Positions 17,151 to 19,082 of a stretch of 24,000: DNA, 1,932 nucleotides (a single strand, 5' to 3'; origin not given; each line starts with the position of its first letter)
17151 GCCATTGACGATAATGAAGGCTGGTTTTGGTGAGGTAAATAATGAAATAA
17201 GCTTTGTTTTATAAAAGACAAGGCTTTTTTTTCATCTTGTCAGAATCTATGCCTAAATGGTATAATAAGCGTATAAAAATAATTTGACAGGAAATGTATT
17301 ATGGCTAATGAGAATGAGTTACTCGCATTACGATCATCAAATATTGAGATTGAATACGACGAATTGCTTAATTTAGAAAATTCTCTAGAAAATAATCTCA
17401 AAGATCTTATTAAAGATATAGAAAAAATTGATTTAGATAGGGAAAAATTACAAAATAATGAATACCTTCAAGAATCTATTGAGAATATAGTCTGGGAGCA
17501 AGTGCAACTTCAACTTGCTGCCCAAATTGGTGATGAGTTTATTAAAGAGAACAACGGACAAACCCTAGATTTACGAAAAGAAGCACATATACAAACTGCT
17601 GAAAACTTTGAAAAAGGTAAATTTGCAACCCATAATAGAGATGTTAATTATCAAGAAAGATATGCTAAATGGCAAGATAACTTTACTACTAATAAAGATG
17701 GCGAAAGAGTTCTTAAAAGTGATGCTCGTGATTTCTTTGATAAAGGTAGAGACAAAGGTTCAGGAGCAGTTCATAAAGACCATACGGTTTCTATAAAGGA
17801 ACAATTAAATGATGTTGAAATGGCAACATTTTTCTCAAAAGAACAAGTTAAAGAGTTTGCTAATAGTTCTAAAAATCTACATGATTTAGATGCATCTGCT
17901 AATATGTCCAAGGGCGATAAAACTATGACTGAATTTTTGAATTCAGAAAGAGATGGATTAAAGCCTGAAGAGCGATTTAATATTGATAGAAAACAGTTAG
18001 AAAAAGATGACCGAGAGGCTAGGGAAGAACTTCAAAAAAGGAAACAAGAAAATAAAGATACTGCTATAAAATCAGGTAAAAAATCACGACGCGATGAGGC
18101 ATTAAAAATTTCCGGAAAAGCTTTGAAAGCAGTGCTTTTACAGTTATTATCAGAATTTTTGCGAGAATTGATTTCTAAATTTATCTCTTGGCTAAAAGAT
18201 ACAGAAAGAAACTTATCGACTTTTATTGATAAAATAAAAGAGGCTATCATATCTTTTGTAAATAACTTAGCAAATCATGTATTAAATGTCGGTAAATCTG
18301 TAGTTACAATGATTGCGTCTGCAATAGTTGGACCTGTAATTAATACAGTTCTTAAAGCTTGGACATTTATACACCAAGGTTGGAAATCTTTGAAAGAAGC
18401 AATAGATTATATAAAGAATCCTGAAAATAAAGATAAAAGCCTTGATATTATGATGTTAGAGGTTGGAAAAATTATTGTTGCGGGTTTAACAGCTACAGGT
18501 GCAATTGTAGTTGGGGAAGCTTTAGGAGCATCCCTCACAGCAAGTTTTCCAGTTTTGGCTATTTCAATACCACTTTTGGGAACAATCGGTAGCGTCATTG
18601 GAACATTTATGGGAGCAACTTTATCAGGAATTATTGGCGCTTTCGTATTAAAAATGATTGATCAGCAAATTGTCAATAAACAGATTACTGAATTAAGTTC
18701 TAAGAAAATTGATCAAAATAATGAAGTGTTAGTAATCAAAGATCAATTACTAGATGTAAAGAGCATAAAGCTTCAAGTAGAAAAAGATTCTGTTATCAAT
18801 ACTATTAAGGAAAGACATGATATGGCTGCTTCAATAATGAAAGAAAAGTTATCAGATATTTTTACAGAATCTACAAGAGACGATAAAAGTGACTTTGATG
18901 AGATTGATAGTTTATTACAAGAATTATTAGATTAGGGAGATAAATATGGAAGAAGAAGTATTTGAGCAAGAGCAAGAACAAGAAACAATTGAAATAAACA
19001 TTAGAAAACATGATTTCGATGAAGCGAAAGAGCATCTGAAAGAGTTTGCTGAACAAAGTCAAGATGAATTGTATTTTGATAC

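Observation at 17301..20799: Candidate undescribed three-gene membrane-associated system: HNH-like glycine-zipper coiled-coil protein, tail-anchored coiled-coil protein and CbbX/SpoVK-type AAA+ ATPase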

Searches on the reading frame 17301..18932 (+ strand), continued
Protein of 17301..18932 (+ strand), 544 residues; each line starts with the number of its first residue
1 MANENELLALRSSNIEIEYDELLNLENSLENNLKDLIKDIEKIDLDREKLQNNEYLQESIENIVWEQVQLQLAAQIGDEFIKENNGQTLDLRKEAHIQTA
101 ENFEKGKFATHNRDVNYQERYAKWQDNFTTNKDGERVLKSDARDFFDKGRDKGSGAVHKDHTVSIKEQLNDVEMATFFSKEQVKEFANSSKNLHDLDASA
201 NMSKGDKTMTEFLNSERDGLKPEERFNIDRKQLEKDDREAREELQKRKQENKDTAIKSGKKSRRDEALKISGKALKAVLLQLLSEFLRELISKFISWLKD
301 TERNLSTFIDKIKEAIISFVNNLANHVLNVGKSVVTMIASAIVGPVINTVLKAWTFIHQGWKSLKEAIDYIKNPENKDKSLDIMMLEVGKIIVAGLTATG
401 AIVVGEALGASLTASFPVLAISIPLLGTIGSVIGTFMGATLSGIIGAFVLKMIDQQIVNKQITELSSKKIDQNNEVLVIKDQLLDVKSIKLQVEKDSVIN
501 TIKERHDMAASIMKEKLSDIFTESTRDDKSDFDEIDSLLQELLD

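Call 67: search_protein_families(library=phrogs, proteins=[window:17301-18932:+, L001:9551-9922:+, L001:9935-11053:+], max_evalue=0.01)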
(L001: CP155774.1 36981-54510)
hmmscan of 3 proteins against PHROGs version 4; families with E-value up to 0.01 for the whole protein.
window:17301-18932:+ (544 aa): 1 family
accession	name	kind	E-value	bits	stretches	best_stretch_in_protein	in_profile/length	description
phrog_58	-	tail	0.0012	18.3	1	290-396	812-929/1544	tail length tape measure protein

L001:9551-9922:+ (124 aa): 2 families
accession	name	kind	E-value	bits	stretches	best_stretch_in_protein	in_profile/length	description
phrog_312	-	lysis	0.0033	18.4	1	6-85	13-92/173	Rz-like spanin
phrog_36328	-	unknown function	0.0054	17.4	1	12-76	17-77/173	-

L001:9935-11053:+ (373 aa): 1 family
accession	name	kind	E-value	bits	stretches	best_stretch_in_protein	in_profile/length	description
phrog_1293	-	tail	0.0047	15.7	0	97-229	33-169/1424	tail length tape measure protein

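Call 95: find_related_loci(query=A2, collection=viral_contigs, flank=10000)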
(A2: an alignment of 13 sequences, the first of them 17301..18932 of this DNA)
Query A2 (544 aa) in viral_contigs; peptide patterns used: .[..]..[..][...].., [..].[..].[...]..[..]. (x = any residue, [..] = any of these).
54 stretches matched a pattern; 2 encode a relative of the query (tblastn E <= 1e-3); 2 distinct loci.
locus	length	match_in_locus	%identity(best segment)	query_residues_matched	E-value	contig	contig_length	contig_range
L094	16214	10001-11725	41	1-544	3e-133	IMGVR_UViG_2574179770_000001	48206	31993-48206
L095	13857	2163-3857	41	1-544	1e-128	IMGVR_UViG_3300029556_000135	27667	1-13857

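Call 101: find_encoding_contigs(protein=P0381, flank=9000, max_places=6)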
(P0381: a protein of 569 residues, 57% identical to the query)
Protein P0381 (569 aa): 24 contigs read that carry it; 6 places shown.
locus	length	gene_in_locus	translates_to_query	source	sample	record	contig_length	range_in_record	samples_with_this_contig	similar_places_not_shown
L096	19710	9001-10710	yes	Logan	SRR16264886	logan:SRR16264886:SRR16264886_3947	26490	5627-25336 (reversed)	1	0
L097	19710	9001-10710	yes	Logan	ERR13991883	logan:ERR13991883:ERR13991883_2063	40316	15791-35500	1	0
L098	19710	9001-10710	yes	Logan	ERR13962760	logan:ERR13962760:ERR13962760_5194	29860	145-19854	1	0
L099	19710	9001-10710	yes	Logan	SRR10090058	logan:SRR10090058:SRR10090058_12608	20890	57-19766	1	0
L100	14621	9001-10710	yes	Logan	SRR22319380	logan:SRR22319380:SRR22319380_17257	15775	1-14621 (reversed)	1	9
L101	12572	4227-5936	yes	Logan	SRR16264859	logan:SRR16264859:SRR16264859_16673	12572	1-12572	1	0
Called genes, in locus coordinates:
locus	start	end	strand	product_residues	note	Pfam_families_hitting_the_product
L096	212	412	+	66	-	-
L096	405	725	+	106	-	-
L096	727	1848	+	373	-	PF10926:DUF2800, PF12705:PDDEXK_1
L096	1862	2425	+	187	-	PF10991:Enc34_ssDNA-bd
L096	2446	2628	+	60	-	-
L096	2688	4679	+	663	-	PF00476:DNA_pol_A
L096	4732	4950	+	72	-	PF20612:SHOCT_2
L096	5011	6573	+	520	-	PF00239:Resolvase, PF07508:Recombinase, PF13408:Zn_ribbon_recom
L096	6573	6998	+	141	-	-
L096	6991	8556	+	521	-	PF00239:Resolvase, PF07508:Recombinase, PF13408:Zn_ribbon_recom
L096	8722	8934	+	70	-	PF01381:HTH_3 (weak)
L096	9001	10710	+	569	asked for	-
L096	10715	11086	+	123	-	-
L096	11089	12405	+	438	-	-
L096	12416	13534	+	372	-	PF00004:AAA, PF17866:AAA_lid_6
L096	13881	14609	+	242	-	PF02353:CMAS (weak), PF08003:Methyltransf_9, PF06325:PrmA, PF13489:Methyltransf_23, PF08241:Methyltransf_11, PF08242:Methyltransf_12, PF13649:Methyltransf_25, PF13847:Methyltransf_31, +3 more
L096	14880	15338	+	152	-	PF01230:HIT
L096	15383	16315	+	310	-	-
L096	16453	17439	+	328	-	PF16654:DAPDH_C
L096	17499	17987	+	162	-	PF00293:NUDIX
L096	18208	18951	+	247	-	PF00376:MerR, PF13411:MerR_1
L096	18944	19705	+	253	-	PF02517:Rce1-like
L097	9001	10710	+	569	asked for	-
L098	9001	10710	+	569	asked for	-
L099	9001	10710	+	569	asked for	-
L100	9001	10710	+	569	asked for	-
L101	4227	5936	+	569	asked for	-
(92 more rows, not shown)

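Call 102: find_encoding_contigs(protein=P0312, flank=9000, max_places=6)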
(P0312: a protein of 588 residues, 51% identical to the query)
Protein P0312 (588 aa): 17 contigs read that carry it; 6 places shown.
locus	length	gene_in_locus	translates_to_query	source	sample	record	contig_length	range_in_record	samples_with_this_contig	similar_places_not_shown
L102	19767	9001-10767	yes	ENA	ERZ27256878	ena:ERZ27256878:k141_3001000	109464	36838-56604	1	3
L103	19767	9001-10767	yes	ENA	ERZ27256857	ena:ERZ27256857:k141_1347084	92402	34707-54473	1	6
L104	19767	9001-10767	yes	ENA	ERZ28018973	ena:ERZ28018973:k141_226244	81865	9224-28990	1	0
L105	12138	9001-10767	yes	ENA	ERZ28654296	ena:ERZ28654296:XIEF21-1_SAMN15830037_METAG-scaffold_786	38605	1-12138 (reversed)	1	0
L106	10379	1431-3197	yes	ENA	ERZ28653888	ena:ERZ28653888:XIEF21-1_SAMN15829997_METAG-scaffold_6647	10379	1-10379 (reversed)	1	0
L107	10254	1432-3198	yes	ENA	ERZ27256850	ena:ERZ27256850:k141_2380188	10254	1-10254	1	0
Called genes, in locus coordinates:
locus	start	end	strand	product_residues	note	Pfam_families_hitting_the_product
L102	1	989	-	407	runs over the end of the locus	PF01546:Peptidase_M20, PF07687:M20_dimer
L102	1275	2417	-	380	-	-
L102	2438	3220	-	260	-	-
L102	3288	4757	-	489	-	-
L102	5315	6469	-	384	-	-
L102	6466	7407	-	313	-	-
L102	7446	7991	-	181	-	PF04542:Sigma70_r2, PF08281:Sigma70_r4_2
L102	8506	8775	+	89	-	-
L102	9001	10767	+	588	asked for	-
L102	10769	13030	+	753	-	PF05531:NPV_P10 (faint), PF07889:DUF1664 (faint), PF14071:YlbD_coat (faint), PF14257:DUF4349 (faint), PF16256:DUF4911 (faint), PF27017:GOSR1_N (faint), PF16526:CLZ (faint), PF03887:YfbU (faint)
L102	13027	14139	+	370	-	PF13401:AAA_22 (faint), PF00004:AAA, PF17866:AAA_lid_6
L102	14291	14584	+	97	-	-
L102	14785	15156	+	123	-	-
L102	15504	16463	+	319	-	PF13280:WYL, PF25583:WCX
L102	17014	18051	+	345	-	PF03590:AsnA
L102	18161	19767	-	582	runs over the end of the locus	PF13177:DNA_pol3_delta2, PF13401:AAA_22 (weak), PF13604:AAA_30 (weak), PF00004:AAA, PF22608:DNAX_ATPase_lid, PF12169:DNA_pol3_gamma3, PF21694:DNA_pol3_delta_C (weak), PF28557:DUF8439, +2 more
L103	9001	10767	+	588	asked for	-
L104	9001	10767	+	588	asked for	-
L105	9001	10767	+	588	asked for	-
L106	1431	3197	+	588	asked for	-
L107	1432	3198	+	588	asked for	-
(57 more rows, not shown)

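Call 103: search_protein_families(library=padloc, proteins=[L003:1795-2319:+, L003:4763-4981:+, L003:5271-5876:+, L003:6064-6711:+, L096:8722-8931:+, L096:10715-11083:+, L096:11089-12402:+, L102:14291-14581:+, L102:14785-15153:+, L102:15504-16460:+], max_evalue=0.001)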
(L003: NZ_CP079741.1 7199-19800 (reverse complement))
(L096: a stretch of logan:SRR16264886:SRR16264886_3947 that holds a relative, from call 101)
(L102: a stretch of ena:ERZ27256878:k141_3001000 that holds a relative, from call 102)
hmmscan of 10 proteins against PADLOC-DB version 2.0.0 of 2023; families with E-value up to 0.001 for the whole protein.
L003:1795-2319:+ (175 aa): 8 families
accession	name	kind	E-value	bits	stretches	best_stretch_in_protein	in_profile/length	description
PDLC03944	RmrA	-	7.9e-07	26.5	1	15-69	8-62/384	-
PDLC02926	HTH_VI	-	2.6e-06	25.6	1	14-53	2-41/92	-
PDLC03954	RmrA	-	7.3e-06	23.1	1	15-69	12-66/380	-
PDLC03949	RmrA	-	9.6e-05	19.4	1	17-68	6-57/363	-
PDLC03945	RmrA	-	0.00014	19.1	1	16-66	5-55/394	-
PDLC03947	RmrA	-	0.00027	17.9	1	9-66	7-64/383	-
PDLC04142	capH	-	0.00061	18.8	1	10-71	3-60/103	capH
PDLC03953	RmrA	-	0.0007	16.9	1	13-65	5-57/373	-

L003:4763-4981:+ (73 aa): 0 families

L003:5271-5876:+ (202 aa): 0 families

L003:6064-6711:+ (216 aa): 0 families

L096:8722-8931:+ (70 aa): 1 family
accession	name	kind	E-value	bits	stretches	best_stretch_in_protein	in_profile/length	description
PDLC04775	PDC-M69A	-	0.00072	18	1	9-47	11-49/113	-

L096:10715-11083:+ (123 aa): 0 families

L096:11089-12402:+ (438 aa): 11 families
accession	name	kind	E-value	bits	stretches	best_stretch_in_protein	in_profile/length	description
PDLC00551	JetC2|JetC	-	5.4e-08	29.2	1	63-284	752-967/1365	DUF3584 domain; MukB-like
PDLC00582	JetC3|JetC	-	6.3e-06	22.3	1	119-410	737-1021/1472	DUF3584 domain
PDLC03865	LmuB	-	6.5e-06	22.6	1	62-416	276-655/1007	-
PDLC00581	JetC3|JetC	-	1.9e-05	20.7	1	64-415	816-1168/1473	DUF3584 domain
PDLC00580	JetC3|JetC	-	6.1e-05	19.4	0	81-275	639-827/1068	DUF3584 domain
PDLC03868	LmuB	-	0.00012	18.5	1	61-283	251-472/1035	-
PDLC00519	JetC1|JetC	-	0.00021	17.6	0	234-416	273-451/1097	DUF3584 domain; MukB-like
PDLC03859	LmuB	-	0.00035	17.9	0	62-221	356-486/611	-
PDLC02740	PbeC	-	0.00039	17.4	1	62-207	323-473/648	PbeC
PDLC02730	PbeC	-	0.00044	17.1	1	12-248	290-522/651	PbeC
PDLC02668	DndD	-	0.00057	17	0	62-226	326-495/659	DndD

L102:14291-14581:+ (97 aa): 0 families

L102:14785-15153:+ (123 aa): 0 families

L102:15504-16460:+ (319 aa): 3 families
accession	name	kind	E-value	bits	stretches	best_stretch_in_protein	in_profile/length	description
PDLC01652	WYL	-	2.3e-28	97.6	1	119-312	17-162/162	"CAS-I,CAS-II,CAS-III,CAS-IV,CAS-V,CAS-VI; associated_signaling"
PDLC01766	Cas3c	-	1e-14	51.8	1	120-316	135-317/1009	-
PDLC01457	WYL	-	1.8e-10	38.8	1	120-299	125-228/229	"CAS-I,CAS-II,CAS-III,CAS-IV,CAS-V,CAS-VI; associated_signaling"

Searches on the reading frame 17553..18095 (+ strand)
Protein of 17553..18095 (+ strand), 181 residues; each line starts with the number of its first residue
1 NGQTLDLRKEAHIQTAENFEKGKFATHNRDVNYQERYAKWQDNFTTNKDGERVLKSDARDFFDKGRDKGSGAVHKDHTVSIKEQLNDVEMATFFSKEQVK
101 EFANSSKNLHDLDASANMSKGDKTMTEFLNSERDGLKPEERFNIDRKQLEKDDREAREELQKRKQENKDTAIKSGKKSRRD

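Call 58: predict_structure(alignment_id=A6)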
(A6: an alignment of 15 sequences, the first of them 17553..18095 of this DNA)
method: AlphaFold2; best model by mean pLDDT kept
length: 181 residues; sequences in the alignment: 15
mean_pLDDT: 89.0   pTM: 0.81
mean pLDDT of the five models: 89.0, 88.1, 88.0, 86.4, 62.3
residues with pLDDT >= 90: 127; 70-90: 43; 50-70: 4; < 50: 7
segments of 3 or more residues with pLDDT < 50: 1-7
pLDDT, mean of each block of 10 residues (from residue 1): 46 85 85 92 93 91 87 91 93 93 93 93 94 95 95 97 95 84 76
secondary structure, 60 per line:
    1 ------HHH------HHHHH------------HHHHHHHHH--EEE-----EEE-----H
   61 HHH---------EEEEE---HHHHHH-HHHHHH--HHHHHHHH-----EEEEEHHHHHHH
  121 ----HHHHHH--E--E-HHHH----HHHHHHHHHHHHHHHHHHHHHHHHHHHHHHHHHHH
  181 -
elements in order: H16-20 H33-41 E44-46 E52-54 H60-63 E73-77 H81-86 H88-93 H96-103 E109-113 H114-120 H125-130 H138-141 H146-180

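Call 61: fold_search(model_id=the predicted structure, library=pdb)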
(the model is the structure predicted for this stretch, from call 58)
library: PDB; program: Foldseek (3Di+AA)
matches with E <= 10: 28; with E <= 0.001: 0
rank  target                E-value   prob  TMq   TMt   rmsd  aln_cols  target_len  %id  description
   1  8f43                  3.1e-01  0.66  0.24  0.38  14.8       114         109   14  HNH Nuclease Domain from G. stearothermophilus Cas9, K597A mutant (released 2022-12-21)
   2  9ar6_A                1.0e+00  0.60  0.24  0.05   4.9        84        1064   18  CryoEM structure of ThermoCas9 in pre-cleavage state bound with the DNA containing NNNNCCA PAM (released 2025-02-26)
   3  8zcz_A                1.4e+00  0.15  0.24  0.06  15.1       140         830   16  Cryo-EM structure of eSaCas9_NNG-guide RNA-target DNA complex in an interrogation state (released 2025-11-05)
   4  8zcy_A                1.7e+00  0.12  0.23  0.07  14.9       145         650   14  Cryo-EM structure of eSaCas9_NNG-guide RNA-target DNA complex in an interrogation state (released 2025-11-05)
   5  8if0_X                1.8e+00  0.08  0.22  0.25  15.6       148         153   14  NmeHNH-AcrIIC1 complex (released 2024-04-24)
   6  7enh_A                2.2e+00  0.12  0.24  0.29  14.9       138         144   14  Crystal structure of cas and anti-cas protein complex (released 2022-04-20)
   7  7el1_A                2.2e+00  0.10  0.22  0.04  13.3       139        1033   17  Structure of a protein from bacteria (released 2021-07-28)
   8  9j1y_A                2.3e+00  0.18  0.20  0.25  15.4        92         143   16  Crystal structure of Nme1Cas9 HNH domain bound to anti-CRISPR AcrIIC1Boe. (released 2026-03-04)
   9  5vgb_A                2.8e+00  0.16  0.20  0.25  15.4        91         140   16  Crystal structure of NmeCas9 HNH domain bound to anti-CRISPR AcrIIC1 (released 2017-08-30)
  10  9ar4_A                2.9e+00  0.20  0.23  0.06   5.9        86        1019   20  CryoEM structure of ThermoCas9 in post-cleavage state bound with the DNA containing NNNNCCA PAM (released 2025-02-26)
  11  7dri_B                3.5e+00  0.06  0.21  0.10  15.7       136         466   16  Structure of SspE_CTD_41658 (released 2022-06-29)
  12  2a8a                  5.1e+00  0.05  0.12  0.07   9.0        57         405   18  Crystal structure of Clostridium botulinum neurotoxin serotype F light chain (released 2005-09-20)
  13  7dri_A                5.1e+00  0.05  0.21  0.09  15.2       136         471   17  Structure of SspE_CTD_41658 (released 2022-06-29)
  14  7mpz                  5.4e+00  0.08  0.26  0.33  14.9       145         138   16  HNH Nuclease Domain from G. stearothermophilus Cas9 (released 2021-12-22)
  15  8zda_A                5.7e+00  0.07  0.24  0.05  14.7       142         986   17  Cryo-EM structure of eSaCas9_NNG-guide RNA-target DNA complex in a catalytically active state (released 2025-11-05)
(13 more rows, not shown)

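Call 92: fold_search(model_id=the predicted structure, library=viral)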
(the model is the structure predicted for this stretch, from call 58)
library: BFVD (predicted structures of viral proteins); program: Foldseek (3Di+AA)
matches with E <= 10: 202; with E <= 0.001: 0
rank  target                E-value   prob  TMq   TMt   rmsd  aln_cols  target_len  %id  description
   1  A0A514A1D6            6.6e-03  0.99  0.40  0.16  14.0       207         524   17  Putative cobalamin adenosyltransferase [Aeromonas phage LAh10]
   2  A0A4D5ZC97            1.1e-01  0.41  0.21  0.13  14.9       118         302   23  Uncharacterized protein [Burkholderia phage BcepSaruman]
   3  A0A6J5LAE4            2.0e-01  0.82  0.22  0.16   7.5        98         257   18  Uncharacterized protein [uncultured Caudovirales phage]
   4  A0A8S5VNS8            2.6e-01  0.57  0.21  0.24   8.7        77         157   16  (no name in the UniProt tables at hand)
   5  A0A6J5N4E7            2.9e-01  0.30  0.18  0.24  12.8       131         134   11  HNHc domain containing protein [uncultured Caudovirales phage]
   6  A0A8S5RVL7            3.3e-01  0.57  0.32  0.19  15.3       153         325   14  GmrSD restriction endonucleases C-terminal domain-containing protein [Siphoviridae sp. ctHip2]
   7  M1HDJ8                3.4e-01  0.80  0.23  0.38   7.0        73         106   23  Uncharacterized protein [Salmonella phage S16]
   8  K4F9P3                3.4e-01  0.25  0.22  0.15  14.6       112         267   19  Uncharacterized protein [Cronobacter phage vB_CsaM_GAP32]
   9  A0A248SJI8            4.3e-01  0.30  0.23  0.13  14.4       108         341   21  (no name in the UniProt tables at hand)
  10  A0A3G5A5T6            4.3e-01  0.25  0.23  0.26  16.7       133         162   16  HNH endonuclease [Hyperionvirus sp.]
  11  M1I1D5                4.6e-01  0.33  0.22  0.13  13.2       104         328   15  (no name in the UniProt tables at hand)
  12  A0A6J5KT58            4.8e-01  0.21  0.21  0.14  11.7       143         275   15  DUF7487 domain-containing protein [uncultured Caudovirales phage]
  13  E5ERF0                5.1e-01  0.18  0.20  0.13  13.8       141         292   15  (no name in the UniProt tables at hand)
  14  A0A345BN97            6.0e-01  0.33  0.25  0.19  13.9       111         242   22  (no name in the UniProt tables at hand)
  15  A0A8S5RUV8            6.4e-01  0.23  0.30  0.18  15.3       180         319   17  HNH endonuclease [Siphoviridae sp. ctHip2]
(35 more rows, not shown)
